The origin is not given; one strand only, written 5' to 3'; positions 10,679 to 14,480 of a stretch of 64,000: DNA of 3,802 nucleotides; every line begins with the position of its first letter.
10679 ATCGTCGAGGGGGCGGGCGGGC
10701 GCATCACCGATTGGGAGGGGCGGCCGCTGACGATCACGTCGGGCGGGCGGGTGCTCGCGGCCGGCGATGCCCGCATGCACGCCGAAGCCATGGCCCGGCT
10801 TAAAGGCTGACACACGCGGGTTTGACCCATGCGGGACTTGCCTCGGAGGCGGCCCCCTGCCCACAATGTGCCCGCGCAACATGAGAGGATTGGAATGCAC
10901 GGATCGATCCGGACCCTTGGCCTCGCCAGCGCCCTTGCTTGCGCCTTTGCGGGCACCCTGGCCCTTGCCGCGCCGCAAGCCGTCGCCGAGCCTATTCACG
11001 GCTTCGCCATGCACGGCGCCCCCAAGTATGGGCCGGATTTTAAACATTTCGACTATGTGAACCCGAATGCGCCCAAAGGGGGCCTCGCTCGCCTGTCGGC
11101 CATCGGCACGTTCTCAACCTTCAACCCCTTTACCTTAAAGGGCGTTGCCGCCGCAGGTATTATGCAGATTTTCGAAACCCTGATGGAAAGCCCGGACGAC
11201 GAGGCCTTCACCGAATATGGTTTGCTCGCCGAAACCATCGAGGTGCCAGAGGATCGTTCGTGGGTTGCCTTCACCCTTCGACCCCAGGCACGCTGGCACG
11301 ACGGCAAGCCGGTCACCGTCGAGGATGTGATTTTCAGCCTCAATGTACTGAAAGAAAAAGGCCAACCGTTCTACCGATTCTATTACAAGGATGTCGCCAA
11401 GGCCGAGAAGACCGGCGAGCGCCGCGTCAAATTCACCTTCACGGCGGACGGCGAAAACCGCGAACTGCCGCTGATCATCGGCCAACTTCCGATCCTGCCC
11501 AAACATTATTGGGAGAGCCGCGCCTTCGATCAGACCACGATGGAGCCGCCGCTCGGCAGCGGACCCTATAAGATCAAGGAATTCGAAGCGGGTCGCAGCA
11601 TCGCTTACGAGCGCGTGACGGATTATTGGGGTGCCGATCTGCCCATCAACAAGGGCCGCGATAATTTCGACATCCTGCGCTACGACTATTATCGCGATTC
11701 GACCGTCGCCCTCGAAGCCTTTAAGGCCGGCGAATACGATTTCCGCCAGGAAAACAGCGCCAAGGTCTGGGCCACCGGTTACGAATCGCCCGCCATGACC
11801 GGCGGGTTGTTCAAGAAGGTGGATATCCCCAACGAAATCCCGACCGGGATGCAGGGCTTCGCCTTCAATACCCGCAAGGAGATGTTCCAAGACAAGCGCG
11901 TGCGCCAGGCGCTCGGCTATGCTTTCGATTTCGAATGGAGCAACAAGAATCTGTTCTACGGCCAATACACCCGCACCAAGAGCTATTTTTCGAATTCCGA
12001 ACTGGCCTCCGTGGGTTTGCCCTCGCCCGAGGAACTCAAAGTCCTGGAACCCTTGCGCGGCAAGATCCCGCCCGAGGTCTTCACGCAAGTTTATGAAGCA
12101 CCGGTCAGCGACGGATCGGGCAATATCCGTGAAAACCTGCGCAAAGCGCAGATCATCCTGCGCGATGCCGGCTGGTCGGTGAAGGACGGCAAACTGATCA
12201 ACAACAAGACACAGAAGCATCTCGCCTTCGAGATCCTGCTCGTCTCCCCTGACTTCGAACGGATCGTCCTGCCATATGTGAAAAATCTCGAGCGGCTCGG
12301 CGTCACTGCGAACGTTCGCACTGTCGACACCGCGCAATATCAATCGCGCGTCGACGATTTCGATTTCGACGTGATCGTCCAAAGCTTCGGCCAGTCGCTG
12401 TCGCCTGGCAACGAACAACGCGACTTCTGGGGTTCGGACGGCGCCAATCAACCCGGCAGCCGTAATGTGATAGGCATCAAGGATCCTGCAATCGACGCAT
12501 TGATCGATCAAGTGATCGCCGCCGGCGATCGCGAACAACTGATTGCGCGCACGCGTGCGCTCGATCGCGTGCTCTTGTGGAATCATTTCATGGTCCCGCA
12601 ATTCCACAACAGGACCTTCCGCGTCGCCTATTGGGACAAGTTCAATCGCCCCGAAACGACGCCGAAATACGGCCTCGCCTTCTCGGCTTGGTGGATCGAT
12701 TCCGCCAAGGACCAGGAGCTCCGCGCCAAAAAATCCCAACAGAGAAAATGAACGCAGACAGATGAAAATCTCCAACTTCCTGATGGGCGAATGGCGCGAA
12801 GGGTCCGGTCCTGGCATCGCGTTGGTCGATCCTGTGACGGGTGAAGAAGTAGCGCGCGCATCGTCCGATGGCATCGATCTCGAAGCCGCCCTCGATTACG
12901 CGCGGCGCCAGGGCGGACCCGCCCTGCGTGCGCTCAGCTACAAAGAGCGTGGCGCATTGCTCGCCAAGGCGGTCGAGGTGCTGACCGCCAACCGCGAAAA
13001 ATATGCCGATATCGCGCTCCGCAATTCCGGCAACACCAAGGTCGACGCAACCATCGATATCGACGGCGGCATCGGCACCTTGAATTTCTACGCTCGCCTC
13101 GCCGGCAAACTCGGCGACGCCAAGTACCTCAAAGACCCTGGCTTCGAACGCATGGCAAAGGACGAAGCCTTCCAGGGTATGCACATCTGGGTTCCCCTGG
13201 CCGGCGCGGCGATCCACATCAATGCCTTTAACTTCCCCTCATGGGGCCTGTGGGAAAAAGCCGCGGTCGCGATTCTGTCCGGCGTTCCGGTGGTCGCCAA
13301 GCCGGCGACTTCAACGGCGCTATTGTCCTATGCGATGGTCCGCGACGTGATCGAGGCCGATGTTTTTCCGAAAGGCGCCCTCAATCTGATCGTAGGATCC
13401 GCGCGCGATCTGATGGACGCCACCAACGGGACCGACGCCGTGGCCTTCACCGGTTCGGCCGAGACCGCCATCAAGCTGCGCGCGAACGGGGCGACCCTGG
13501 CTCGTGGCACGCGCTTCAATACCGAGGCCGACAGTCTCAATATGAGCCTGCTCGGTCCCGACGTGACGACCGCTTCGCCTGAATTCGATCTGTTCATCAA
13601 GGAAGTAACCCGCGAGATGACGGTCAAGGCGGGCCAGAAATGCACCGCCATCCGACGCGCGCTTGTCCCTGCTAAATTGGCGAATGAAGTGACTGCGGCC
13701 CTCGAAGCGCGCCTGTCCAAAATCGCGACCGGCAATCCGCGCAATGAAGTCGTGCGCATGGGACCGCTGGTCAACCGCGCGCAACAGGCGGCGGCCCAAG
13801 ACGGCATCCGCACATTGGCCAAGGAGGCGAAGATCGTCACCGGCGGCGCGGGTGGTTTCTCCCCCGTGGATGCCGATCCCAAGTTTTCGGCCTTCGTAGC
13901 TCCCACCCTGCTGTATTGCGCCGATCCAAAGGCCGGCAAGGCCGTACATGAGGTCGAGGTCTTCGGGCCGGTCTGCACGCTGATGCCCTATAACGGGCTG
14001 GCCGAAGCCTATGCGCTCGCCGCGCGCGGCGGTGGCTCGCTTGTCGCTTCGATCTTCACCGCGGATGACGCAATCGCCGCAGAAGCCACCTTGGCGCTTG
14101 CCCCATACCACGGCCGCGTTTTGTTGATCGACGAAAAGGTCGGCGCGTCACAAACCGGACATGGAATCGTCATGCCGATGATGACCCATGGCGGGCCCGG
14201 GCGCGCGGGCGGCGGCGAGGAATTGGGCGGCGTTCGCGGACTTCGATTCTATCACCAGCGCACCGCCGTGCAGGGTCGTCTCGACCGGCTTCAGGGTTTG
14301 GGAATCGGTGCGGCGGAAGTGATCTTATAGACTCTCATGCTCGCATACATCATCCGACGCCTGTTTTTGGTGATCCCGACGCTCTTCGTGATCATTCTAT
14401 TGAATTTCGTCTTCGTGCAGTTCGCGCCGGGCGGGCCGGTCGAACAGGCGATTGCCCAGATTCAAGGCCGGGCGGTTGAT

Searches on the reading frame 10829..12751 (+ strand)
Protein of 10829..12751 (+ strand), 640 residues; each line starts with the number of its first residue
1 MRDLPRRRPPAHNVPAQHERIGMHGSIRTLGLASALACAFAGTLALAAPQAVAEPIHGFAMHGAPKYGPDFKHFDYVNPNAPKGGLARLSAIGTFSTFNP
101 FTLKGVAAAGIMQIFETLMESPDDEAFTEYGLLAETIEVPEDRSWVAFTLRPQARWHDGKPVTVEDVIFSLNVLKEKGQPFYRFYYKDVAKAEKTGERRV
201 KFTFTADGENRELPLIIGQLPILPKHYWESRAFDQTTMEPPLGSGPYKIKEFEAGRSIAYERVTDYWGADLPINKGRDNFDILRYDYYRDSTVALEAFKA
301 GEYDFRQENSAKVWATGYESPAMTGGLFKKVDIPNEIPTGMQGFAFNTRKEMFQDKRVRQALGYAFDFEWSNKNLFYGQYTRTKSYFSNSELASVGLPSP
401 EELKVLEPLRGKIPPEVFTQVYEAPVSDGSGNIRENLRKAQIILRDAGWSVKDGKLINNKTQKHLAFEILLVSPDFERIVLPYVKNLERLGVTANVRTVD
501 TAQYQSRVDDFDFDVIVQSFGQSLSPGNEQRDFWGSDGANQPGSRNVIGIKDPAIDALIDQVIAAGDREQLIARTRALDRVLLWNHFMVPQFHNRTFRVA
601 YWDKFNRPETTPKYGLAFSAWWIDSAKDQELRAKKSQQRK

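Call 70: search_protein_families(library=pfam, proteins=[window:10829-12751:+], max_evalue=0.00001)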
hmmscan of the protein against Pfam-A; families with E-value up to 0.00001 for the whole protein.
window:10829-12751:+ (640 aa): 1 family
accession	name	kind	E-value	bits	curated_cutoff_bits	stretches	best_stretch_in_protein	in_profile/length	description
PF00496.27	SBP_bac_5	-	2e-72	244.8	32.4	1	131-539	4-365/368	Bacterial extracellular solute-binding proteins, family 5 Middle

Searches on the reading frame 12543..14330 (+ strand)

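Call 70: search_protein_families(library=pfam, proteins=[window:12543-14330:+], max_evalue=0.00001)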
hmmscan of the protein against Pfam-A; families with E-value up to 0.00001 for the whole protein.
window:12543-14330:+ (595 aa): 1 family
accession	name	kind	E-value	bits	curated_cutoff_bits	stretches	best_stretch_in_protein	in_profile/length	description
PF00171.27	Aldedh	-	1.1e-64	219.2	23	1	84-572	1-457/461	Aldehyde dehydrogenase family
